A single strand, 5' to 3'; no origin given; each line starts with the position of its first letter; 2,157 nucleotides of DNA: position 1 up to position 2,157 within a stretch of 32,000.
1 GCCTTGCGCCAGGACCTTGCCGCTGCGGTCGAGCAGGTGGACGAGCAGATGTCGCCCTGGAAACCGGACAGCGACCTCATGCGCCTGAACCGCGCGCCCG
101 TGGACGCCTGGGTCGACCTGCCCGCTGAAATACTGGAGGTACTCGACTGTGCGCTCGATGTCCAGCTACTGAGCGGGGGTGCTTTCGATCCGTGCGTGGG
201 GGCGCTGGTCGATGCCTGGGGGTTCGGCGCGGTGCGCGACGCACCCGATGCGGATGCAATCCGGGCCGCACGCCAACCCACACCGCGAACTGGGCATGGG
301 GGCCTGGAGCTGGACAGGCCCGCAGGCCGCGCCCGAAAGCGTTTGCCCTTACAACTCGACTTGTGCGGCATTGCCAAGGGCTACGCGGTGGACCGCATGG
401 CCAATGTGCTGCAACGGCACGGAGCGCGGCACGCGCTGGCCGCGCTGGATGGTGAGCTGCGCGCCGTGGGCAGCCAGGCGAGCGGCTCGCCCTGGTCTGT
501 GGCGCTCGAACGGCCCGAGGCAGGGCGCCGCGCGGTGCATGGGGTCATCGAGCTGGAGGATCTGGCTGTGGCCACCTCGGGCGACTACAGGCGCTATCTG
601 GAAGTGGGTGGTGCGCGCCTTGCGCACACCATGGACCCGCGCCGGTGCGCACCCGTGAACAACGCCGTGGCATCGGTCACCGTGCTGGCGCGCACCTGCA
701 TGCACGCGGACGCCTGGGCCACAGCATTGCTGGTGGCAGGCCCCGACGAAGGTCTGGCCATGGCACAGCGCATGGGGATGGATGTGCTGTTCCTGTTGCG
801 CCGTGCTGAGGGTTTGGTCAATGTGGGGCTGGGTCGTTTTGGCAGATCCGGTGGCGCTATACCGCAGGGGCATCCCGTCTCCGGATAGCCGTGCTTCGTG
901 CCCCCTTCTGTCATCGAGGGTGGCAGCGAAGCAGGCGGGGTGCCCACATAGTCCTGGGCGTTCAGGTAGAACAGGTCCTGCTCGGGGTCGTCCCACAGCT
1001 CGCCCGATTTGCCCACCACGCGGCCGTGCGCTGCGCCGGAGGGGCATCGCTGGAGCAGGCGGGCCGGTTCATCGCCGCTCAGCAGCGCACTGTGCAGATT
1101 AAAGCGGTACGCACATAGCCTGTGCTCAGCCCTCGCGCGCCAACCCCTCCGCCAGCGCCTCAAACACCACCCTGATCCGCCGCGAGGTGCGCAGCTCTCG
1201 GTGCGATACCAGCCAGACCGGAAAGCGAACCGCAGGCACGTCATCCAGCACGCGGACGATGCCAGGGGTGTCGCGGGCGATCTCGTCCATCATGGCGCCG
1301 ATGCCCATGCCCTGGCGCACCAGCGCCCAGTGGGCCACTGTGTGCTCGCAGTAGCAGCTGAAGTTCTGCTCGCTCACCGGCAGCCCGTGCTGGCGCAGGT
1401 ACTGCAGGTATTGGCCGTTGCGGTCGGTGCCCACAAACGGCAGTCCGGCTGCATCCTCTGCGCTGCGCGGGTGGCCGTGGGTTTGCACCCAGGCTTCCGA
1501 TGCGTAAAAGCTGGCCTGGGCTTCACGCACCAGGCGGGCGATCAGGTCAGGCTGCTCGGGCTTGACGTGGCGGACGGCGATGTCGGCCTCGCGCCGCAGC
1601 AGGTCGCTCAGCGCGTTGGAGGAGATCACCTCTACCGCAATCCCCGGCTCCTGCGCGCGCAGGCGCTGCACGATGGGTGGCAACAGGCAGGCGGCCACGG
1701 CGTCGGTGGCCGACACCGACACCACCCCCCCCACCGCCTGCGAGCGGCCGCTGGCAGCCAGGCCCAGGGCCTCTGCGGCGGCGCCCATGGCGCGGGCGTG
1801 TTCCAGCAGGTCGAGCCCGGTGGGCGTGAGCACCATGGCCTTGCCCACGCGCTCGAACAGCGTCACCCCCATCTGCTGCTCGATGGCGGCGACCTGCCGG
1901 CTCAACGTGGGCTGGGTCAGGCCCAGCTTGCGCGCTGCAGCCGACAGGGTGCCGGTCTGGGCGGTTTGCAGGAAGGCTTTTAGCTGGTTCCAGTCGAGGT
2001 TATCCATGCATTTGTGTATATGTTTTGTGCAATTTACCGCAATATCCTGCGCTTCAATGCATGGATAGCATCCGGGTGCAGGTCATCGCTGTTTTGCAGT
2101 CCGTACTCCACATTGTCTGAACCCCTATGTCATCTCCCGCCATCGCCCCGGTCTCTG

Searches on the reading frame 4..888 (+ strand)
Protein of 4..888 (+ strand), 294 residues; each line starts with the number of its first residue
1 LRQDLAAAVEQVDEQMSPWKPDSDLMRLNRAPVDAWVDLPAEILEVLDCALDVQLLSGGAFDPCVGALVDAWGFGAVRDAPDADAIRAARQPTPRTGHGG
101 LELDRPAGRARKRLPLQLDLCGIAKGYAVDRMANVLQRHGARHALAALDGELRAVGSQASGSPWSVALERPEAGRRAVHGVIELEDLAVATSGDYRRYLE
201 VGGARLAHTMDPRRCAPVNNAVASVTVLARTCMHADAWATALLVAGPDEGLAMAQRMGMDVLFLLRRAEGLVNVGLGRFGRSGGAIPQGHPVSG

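Call 19: search_protein_families(library=pfam, proteins=[window:4-888:+], max_evalue=0.0001)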
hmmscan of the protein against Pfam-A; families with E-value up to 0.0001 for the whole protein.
window:4-888:+ (294 aa): 1 family
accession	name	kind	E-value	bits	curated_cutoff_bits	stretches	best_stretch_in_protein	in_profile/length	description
PF02424.20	ApbE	-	1.4e-78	264.5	25.6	1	4-263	16-266/266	ApbE family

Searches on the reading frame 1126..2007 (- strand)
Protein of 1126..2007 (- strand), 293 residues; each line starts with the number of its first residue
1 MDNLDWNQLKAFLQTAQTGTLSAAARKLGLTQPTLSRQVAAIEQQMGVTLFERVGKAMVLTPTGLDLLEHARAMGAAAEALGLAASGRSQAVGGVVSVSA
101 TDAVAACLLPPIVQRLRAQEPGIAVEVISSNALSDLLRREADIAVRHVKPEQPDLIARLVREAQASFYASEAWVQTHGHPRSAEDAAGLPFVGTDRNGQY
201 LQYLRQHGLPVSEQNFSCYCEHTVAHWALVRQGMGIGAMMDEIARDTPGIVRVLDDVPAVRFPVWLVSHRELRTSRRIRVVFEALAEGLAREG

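Call 19: search_protein_families(library=pfam, proteins=[window:1126-2007:-], max_evalue=0.0001)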
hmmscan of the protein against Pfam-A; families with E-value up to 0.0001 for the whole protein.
window:1126-2007:- (293 aa): 2 families
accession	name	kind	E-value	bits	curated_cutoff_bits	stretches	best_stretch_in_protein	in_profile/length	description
PF03466.25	LysR_substrate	-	2.3e-27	96.2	28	1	91-289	3-208/209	LysR substrate binding domain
PF00126.33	HTH_1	-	9.3e-22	77.2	26.6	1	6-64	1-59/60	Bacterial regulatory helix-turn-helix protein, lysR family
